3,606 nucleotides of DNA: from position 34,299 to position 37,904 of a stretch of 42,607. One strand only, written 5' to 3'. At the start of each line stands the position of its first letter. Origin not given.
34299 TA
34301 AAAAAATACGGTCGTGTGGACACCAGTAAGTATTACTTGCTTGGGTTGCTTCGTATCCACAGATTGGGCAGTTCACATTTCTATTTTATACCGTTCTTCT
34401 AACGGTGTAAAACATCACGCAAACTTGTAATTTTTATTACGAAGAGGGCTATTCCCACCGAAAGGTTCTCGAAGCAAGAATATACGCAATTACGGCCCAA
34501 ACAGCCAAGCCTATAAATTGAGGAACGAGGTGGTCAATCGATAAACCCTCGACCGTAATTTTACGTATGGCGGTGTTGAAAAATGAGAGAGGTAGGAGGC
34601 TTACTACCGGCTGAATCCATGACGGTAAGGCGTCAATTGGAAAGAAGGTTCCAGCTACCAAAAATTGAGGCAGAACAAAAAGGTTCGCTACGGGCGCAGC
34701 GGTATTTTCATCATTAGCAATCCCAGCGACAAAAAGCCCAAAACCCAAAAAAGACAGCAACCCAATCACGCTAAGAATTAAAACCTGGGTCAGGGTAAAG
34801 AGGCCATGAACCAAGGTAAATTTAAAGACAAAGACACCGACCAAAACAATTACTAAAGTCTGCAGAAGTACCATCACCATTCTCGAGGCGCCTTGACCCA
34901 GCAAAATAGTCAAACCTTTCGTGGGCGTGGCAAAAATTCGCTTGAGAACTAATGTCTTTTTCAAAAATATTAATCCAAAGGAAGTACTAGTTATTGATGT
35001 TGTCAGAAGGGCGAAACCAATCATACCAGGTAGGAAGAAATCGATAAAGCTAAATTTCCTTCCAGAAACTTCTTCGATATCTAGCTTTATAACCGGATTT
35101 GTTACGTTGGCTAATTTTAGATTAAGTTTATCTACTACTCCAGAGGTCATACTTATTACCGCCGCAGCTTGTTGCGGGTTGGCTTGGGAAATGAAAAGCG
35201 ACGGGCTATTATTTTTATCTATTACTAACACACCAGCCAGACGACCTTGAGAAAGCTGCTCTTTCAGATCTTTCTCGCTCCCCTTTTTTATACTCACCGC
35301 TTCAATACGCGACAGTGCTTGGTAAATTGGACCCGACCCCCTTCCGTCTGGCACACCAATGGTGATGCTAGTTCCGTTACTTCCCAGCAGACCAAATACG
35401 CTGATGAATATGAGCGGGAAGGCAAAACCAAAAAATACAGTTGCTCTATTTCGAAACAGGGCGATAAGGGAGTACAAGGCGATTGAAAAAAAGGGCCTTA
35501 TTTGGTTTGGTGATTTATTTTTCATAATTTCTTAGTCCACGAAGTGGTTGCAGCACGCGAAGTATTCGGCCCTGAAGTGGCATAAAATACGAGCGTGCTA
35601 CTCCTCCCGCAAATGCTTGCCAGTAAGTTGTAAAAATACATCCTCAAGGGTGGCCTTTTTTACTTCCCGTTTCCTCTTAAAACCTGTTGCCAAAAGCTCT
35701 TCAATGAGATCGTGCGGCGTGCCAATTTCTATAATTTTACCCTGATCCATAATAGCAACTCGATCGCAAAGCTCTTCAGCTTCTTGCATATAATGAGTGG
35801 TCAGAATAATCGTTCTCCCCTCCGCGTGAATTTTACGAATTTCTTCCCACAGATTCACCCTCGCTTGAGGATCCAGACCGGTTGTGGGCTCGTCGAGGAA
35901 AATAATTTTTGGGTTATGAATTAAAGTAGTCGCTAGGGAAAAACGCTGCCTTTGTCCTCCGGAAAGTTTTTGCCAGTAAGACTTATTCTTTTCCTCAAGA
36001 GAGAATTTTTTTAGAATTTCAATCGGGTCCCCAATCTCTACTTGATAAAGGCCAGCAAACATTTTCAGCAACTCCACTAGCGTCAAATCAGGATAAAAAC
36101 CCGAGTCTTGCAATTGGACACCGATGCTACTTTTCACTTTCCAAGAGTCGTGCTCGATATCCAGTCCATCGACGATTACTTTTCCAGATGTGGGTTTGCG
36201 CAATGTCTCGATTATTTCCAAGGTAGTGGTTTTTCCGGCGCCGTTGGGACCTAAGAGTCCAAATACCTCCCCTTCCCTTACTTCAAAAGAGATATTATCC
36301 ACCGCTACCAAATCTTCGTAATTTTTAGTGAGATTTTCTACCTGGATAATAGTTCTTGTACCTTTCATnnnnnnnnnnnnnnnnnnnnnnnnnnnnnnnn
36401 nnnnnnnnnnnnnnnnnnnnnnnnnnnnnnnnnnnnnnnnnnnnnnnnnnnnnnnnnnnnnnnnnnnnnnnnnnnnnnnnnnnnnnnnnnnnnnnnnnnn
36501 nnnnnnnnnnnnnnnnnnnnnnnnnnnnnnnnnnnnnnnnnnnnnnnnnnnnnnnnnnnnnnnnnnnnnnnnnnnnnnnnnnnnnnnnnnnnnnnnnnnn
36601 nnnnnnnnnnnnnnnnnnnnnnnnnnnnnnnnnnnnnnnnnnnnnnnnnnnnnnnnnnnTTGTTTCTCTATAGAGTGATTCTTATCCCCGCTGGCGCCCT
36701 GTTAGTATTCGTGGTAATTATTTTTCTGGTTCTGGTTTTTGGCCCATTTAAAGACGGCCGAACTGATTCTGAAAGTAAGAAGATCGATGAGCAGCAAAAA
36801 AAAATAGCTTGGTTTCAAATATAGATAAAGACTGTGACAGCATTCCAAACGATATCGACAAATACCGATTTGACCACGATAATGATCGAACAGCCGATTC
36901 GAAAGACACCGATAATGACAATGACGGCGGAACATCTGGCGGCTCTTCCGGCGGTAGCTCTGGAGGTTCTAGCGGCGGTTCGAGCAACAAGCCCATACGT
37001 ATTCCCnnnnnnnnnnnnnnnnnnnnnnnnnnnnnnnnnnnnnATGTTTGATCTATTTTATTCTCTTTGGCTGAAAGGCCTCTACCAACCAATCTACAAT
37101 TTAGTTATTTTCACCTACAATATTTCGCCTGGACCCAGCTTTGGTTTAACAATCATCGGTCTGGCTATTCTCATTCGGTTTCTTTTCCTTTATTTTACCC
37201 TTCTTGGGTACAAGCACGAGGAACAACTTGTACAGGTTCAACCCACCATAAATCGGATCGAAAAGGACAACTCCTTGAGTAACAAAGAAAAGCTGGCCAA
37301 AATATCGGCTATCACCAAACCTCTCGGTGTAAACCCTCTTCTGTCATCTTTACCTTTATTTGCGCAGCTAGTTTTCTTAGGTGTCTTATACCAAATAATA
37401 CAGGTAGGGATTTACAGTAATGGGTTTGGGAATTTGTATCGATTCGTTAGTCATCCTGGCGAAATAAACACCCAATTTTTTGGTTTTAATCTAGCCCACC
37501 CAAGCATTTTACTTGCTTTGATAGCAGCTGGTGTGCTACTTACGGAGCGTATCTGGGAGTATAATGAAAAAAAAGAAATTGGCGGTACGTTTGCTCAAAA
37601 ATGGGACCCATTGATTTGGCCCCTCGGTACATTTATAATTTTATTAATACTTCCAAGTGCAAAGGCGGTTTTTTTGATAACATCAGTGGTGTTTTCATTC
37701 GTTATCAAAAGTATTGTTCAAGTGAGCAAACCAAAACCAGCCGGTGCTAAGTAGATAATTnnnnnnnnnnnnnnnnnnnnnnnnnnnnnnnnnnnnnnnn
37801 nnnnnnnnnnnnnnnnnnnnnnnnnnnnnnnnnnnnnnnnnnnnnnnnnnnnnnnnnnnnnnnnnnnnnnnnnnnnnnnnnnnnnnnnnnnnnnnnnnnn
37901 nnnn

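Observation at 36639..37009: Gene split by a -1 frame change exactly on an in-frame A_AAA_AAA slippery tract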

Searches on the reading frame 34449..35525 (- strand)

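Call 8: search_protein_families(library=pfam, proteins=[window:34449-35525:-], max_evalue=1)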
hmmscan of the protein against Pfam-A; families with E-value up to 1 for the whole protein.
window:34449-35525:- (358 aa): 2 families
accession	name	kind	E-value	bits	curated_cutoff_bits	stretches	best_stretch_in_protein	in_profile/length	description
PF12698.13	ABC2_membrane_3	-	4.4e-33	115.3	31.6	1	28-352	2-346/347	ABC-2 family transporter protein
PF01061.29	ABC2_membrane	-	5.7e-21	75.5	26.9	1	160-323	51-209/211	ABC-2 type transporter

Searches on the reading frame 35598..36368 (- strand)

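Call 8: search_protein_families(library=pfam, proteins=[window:35598-36368:-], max_evalue=1)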
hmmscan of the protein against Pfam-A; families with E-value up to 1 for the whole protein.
window:35598-36368:- (256 aa): 15 families
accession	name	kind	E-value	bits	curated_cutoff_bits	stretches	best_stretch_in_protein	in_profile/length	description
PF00005.33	ABC_tran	-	1.6e-31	110.1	25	1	24-163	2-137/137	ABC transporter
PF13304.12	AAA_21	-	4.4e-16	60.3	27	2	118-192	221-298/304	AAA domain, putative AbiEii toxin, Type IV TA system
PF13175.12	AAA_15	-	3.1e-07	30.8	32.1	2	126-192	292-369/374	AAA ATPase domain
PF02463.25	SMC_N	-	0.0003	20.7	40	1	85-199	126-207/220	RecF/RecN/SMC N terminal domain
PF13476.12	AAA_23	-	0.0023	19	27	1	26-54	15-40/201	AAA domain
PF00004.35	AAA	-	0.0071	17.2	21.2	0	38-53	3-18/131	ATPase family associated with various cellular activities (AAA)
PF02702.23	KdpD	-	0.031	14.1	26.1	1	136-208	66-138/210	Osmosensitive K+ channel His kinase sensor domain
PF13166.12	AAA_13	-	0.033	13.3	36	0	40-58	23-41/713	AAA domain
PF25199.1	nSTAND_NTPase5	-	0.042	14.1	34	1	31-50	39-58/145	Novel STAND NTPase 5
PF13604.12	AAA_30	-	0.059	13.5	27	1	34-65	19-50/191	AAA domain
PF13555.12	AAA_29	-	0.062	13.5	27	1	28-56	17-45/61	P-loop containing region of AAA domain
PF13732.12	DrrA1-3_C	-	0.074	14.2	27.4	1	217-248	49-80/81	ATP-binding protein DrrA1-3-like, C-terminal domain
PF13558.12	SbcC_Walker_B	-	0.15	12.7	27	0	149-173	60-84/90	SbcC/RAD50-like, Walker B motif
PF02492.25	cobW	-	0.15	12.1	20.7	1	35-80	2-49/180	CobW/HypB/UreG, nucleotide-binding domain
PF13207.12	AAA_17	-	0.2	12.3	27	0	39-55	1-18/136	AAA domain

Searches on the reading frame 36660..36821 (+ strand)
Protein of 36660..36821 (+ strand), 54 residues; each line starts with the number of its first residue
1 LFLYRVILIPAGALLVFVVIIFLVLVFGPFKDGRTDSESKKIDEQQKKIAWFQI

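Call 22: find_encoding_contigs(protein=window:36660-36821:+, flank=2000, max_places=10)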
Protein window:36660-36821:+ (54 aa): no gene with exactly this product is on record in the collection.

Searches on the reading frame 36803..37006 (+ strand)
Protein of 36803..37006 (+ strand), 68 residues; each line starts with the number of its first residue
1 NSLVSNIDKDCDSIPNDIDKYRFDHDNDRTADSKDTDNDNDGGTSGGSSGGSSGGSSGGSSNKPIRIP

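Call 23: find_encoding_contigs(protein=window:36809-37006:+, flank=2000, max_places=10)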
Protein window:36809-37006:+ (66 aa): no gene with exactly this product is on record in the collection.

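Call 41: search_protein_representatives(protein=window:36803-37006:+)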
Query: 68 residues. Proteins with E-value up to 0.001 (for the whole library): 4; up to 1e-10: 0; up to 1e-30: 0. The best 4 are listed.
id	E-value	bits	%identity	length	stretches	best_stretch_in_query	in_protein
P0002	1.8e-09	53.9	48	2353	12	26-48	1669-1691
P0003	1.9e-05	41.2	33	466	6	13-48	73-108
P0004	3.2e-05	40.5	33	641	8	6-61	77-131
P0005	5.5e-05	39.7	34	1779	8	12-48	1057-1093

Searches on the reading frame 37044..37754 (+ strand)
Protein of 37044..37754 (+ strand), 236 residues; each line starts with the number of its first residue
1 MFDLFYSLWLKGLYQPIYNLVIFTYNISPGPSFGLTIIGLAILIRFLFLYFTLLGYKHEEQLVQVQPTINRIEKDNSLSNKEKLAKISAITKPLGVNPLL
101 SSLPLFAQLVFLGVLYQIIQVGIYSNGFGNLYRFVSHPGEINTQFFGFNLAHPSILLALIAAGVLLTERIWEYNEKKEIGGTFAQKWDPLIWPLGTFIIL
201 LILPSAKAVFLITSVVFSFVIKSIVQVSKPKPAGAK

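Call 8: search_protein_families(library=pfam, proteins=[window:37044-37754:+], max_evalue=1)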
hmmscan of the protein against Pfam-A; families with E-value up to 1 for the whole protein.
window:37044-37754:+ (236 aa): 1 family
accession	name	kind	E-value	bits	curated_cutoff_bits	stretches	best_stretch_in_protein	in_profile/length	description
PF02096.25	60KD_IMP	-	1.3e-16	61.4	35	1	33-225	1-161/163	60Kd inner membrane protein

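Call 17: find_encoding_contigs(protein=window:37044-37754:+, flank=3000, max_places=10)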
Protein window:37044-37754:+ (236 aa): 1 contig read that carries it; 1 place shown.
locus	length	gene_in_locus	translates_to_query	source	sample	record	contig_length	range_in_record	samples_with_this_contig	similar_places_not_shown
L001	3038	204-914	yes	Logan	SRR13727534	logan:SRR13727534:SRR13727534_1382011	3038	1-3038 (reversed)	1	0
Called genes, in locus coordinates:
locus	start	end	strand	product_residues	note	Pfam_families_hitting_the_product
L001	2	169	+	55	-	?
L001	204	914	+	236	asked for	PF02096:60KD_IMP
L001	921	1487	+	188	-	PF01145:Band_7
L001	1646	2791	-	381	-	PF00082:Peptidase_S8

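Call 18: find_related_loci(query=window:37044-37754:+, collection=genome_contigs, flank=3000)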
Query window:37044-37754:+ (236 aa) in genome_contigs; peptide patterns used: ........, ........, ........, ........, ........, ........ (x = any residue, [..] = any of these).
303 stretches matched a pattern; 1 encode a relative of the query (tblastn E <= 1e-3); 1 distinct loci.
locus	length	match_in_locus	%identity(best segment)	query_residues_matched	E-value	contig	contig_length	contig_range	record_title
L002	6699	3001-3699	83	1-233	2e-133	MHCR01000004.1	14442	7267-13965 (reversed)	MAG: Candidatus Woykebacteria bacterium RBG_16_39_9b RBG_16_scaffold_13869, whole genome shotgun sequence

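Call 40: find_related_loci(query=window:37044-37754:+, collection=metagenome_contigs, flank=2500)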
Query window:37044-37754:+ (236 aa) in metagenome_contigs; peptide patterns used: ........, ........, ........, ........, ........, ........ (x = any residue, [..] = any of these).
400 stretches matched a pattern; 6 encode a relative of the query (tblastn E <= 1e-3); 6 distinct loci.
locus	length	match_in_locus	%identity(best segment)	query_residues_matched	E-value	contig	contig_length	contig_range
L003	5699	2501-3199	83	1-233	6e-133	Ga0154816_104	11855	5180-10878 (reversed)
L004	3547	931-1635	72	1-235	3e-119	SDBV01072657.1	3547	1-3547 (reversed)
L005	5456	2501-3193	67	1-231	7e-105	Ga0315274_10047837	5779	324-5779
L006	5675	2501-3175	67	7-231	1e-101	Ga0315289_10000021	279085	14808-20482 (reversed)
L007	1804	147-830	64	1-227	1e-99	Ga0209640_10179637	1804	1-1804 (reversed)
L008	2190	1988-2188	82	1-67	8e-34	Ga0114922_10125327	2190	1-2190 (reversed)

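Call 69: find_homologous_proteins(query=window:37044-37754:+, max_evalue=1e-40)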
Query window:37044-37754:+ (236 aa): 70 proteins with E <= 1e-40 among 1426 candidates.
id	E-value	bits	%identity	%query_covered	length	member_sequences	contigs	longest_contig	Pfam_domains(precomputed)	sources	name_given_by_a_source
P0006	1.9e-148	510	100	100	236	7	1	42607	PF02096.27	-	-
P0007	7.2e-133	459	89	100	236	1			PF02096.27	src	-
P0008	2.1e-126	438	83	99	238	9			PF02096.27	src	-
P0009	2.4e-114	399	78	99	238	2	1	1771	PF02096.27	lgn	-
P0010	5.5e-113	394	77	99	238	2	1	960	PF02096.27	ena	-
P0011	6.1e-112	391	75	98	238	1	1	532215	PF02096.27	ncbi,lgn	ncbi:MAG: YidC/Oxa1 family membrane protein insertase [Candidatus Woykebacteria bacterium]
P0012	2.1e-111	389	74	100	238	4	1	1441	PF02096.27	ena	-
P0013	2.5e-111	389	74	100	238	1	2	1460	PF02096.27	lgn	-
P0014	6.4e-111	387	73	100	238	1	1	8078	PF02096.27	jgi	jgi:membrane protein insertase Oxa1/YidC/SpoIIIJ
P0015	2.0e-110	386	72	100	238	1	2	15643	PF02096.27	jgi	jgi:YidC/Oxa1 family membrane protein insertase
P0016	2.1e-110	386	74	98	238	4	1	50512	PF02096.27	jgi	jgi:membrane protein insertase Oxa1/YidC/SpoIIIJ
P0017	6.3e-110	384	73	100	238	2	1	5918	PF02096.27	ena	-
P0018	6.5e-110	384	73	100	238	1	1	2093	PF02096.27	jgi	jgi:membrane protein insertase Oxa1/YidC/SpoIIIJ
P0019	9.0e-110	384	71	99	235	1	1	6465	PF02096.27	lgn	-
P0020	1.8e-109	383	73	100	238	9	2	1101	PF02096.27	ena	-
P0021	2.2e-107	376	73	98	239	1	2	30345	PF02096.27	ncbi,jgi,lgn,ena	ncbi:MAG TPA: YidC/Oxa1 family membrane protein insertase [Candidatus Nanoarchaeia archaeon]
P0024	4.0e-104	365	69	100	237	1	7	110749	PF02096.27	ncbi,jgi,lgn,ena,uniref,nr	ncbi:MAG: hypothetical protein A2126_03595 [Candidatus Woykebacteria bacterium GWB1_45_5]|uniref:Mem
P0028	6.0e-101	355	68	99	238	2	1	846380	PF02096.27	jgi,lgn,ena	-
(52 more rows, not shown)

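Call 70: find_encoding_contigs(protein=P0007, flank=1500, max_places=4)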
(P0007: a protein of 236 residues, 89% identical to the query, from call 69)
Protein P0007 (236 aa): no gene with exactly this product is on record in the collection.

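Call 71: find_encoding_contigs(protein=P0009, flank=1500, max_places=4)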
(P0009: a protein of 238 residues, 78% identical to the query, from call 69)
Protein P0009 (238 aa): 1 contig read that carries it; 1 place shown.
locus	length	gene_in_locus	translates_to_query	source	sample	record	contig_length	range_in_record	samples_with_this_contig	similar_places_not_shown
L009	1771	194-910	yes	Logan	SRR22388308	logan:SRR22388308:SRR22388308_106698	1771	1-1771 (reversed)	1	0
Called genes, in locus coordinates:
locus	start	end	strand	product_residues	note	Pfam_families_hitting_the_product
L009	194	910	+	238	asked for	PF02096:60KD_IMP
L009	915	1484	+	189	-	PF01145:Band_7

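Call 72: find_encoding_contigs(protein=P0011, flank=1500, max_places=4)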
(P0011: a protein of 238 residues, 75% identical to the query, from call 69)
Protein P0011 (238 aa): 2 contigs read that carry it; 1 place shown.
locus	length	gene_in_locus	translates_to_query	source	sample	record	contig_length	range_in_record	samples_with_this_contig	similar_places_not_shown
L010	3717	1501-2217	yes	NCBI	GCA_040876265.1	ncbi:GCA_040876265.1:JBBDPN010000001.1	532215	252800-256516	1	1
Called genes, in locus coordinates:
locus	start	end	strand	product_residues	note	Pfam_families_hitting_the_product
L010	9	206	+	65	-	-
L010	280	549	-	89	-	-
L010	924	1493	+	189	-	-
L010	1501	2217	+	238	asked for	PF02096:60KD_IMP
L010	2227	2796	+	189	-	PF01145:Band_7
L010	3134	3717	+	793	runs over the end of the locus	PF02190:LON_substr_bdg, PF00004:AAA, PF07728:AAA_5, PF22667:Lon_lid, PF05362:Lon_C, PF13541:ChlI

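Call 76: find_encoding_contigs(protein=P0016, flank=1500, max_places=3)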
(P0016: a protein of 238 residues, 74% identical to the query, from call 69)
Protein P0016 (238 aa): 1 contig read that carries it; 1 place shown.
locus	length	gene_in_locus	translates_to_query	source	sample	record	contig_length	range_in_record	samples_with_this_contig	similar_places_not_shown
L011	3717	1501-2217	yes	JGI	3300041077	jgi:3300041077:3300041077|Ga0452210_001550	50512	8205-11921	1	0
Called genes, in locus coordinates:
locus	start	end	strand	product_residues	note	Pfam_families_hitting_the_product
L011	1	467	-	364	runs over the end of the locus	PF12698:ABC2_membrane_3, PF01061:ABC2_membrane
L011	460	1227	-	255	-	PF13175:AAA_15 (faint), PF02463:SMC_N (faint), PF00005:ABC_tran, PF13304:AAA_21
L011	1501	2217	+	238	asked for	PF02096:60KD_IMP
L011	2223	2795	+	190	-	PF01145:Band_7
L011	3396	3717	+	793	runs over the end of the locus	PF02190:LON_substr_bdg, PF00004:AAA, PF07728:AAA_5, PF22667:Lon_lid, PF05362:Lon_C, PF13541:ChlI (weak)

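Call 77: find_encoding_contigs(protein=P0021, flank=1500, max_places=3)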
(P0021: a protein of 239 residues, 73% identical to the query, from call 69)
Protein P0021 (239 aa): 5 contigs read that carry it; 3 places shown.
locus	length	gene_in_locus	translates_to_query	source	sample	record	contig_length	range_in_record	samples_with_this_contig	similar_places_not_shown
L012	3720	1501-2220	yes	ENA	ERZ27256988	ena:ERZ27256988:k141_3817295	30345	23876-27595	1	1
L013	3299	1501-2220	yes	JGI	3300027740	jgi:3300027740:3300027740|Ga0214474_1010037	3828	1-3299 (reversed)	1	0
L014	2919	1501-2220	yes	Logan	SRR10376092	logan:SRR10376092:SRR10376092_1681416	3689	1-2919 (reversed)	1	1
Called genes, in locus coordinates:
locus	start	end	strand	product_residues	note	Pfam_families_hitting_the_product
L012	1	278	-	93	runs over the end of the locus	-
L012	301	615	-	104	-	PF01061:ABC2_membrane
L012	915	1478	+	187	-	-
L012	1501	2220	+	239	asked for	PF02096:60KD_IMP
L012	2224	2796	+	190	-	PF01145:Band_7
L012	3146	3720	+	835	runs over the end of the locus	PF02190:LON_substr_bdg, PF00004:AAA, PF07728:AAA_5, PF22667:Lon_lid, PF05362:Lon_C, PF13541:ChlI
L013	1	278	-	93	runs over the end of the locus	-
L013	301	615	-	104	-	PF01061:ABC2_membrane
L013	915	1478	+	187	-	-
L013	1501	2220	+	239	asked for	PF02096:60KD_IMP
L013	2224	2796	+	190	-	PF01145:Band_7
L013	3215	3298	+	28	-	?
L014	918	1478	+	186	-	-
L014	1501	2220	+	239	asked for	PF02096:60KD_IMP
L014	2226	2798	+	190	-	PF01145:Band_7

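Call 81: find_encoding_contigs(protein=P0014, flank=1300, max_places=2)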
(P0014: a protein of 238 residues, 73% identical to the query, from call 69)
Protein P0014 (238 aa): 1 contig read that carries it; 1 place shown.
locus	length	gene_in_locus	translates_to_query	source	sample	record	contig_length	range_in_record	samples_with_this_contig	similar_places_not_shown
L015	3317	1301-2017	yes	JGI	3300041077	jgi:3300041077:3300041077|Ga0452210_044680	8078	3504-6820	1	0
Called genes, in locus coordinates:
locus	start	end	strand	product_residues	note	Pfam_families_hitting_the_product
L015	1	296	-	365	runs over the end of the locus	PF12698:ABC2_membrane_3, PF01061:ABC2_membrane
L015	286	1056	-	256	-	PF13175:AAA_15 (faint), PF00005:ABC_tran, PF13304:AAA_21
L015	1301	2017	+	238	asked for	PF02096:60KD_IMP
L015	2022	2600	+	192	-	PF01145:Band_7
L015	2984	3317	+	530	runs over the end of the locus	?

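Call 82: find_encoding_contigs(protein=P0019, flank=1300, max_places=2)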
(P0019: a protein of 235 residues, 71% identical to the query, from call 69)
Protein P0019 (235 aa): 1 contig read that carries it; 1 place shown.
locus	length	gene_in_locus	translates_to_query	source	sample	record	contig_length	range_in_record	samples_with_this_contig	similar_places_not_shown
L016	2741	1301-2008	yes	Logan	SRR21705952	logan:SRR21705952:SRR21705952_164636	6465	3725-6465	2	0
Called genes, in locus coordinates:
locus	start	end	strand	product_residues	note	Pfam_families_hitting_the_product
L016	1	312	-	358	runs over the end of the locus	PF12679:ABC2_membrane_2 (weak), PF12698:ABC2_membrane_3, PF01061:ABC2_membrane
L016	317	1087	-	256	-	PF00005:ABC_tran, PF13304:AAA_21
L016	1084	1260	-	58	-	-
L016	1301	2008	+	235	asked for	PF02096:60KD_IMP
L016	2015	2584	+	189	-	PF01145:Band_7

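Call 83: find_encoding_contigs(protein=P0024, flank=1300, max_places=2)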
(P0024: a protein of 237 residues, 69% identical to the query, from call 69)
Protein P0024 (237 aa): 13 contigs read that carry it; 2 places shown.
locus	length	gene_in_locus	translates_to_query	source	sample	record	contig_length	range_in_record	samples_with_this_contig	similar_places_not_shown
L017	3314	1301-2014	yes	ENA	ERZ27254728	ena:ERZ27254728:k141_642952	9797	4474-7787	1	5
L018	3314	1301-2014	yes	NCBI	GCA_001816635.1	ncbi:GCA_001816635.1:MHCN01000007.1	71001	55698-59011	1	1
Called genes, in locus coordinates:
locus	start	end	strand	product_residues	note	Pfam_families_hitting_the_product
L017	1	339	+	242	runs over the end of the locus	PF01569:PAP2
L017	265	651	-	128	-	PF01219:DAGK_prokar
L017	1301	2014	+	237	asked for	PF02096:60KD_IMP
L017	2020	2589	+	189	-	PF01145:Band_7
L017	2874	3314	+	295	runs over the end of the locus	PF18780:HNH_repeat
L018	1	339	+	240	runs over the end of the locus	PF01569:PAP2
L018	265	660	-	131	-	PF01219:DAGK_prokar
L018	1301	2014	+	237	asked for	PF02096:60KD_IMP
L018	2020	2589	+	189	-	PF01145:Band_7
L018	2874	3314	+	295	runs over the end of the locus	PF18780:HNH_repeat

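Call 84: find_encoding_contigs(protein=P0028, flank=1300, max_places=2)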
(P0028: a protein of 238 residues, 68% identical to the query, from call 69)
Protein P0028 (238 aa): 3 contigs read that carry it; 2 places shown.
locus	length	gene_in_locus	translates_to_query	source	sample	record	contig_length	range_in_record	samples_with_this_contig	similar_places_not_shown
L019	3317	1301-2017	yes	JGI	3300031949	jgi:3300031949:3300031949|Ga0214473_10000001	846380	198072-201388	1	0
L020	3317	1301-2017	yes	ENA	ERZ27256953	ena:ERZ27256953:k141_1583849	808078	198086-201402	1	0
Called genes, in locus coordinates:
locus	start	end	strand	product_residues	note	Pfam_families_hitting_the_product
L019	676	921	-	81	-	-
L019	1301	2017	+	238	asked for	PF02096:60KD_IMP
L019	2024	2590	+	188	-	PF01145:Band_7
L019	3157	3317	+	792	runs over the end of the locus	PF02190:LON_substr_bdg, PF00004:AAA, PF07728:AAA_5, PF22667:Lon_lid, PF05362:Lon_C, PF13541:ChlI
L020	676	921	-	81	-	-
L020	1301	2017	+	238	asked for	PF02096:60KD_IMP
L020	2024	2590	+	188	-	PF01145:Band_7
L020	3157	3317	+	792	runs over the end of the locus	PF02190:LON_substr_bdg, PF00004:AAA, PF07728:AAA_5, PF22667:Lon_lid, PF05362:Lon_C, PF13541:ChlI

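Call 86: search_protein_families(library=pfam, proteins=[L010:924-1490:+, L012:915-1475:+], max_evalue=0.1)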
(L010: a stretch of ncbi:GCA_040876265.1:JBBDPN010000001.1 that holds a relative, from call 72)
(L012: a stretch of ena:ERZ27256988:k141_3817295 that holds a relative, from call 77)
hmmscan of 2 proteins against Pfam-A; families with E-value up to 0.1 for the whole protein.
L010:924-1490:+ (189 aa): 1 family
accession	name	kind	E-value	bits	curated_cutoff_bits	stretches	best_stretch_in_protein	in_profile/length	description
PF02412.23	TSP_3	-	3e-05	24.1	25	1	72-99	2-29/36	Thrombospondin type 3 repeat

L012:915-1475:+ (187 aa): 1 family
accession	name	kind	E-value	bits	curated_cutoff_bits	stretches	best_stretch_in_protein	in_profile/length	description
PF02412.23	TSP_3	-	0.0047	17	25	0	101-128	2-29/36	Thrombospondin type 3 repeat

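Call 87: search_solved_structures(query=L010:924-1490:+, max_evalue=0.01)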
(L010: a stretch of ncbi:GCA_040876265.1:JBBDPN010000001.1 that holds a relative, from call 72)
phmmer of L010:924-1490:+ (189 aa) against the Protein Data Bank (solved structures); distinct sequences matched with E-value up to 0.01: 1.
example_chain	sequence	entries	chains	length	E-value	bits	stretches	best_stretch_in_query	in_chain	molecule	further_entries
1ux6_A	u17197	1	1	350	0.0079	19.3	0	62-158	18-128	THROMBOSPONDIN-1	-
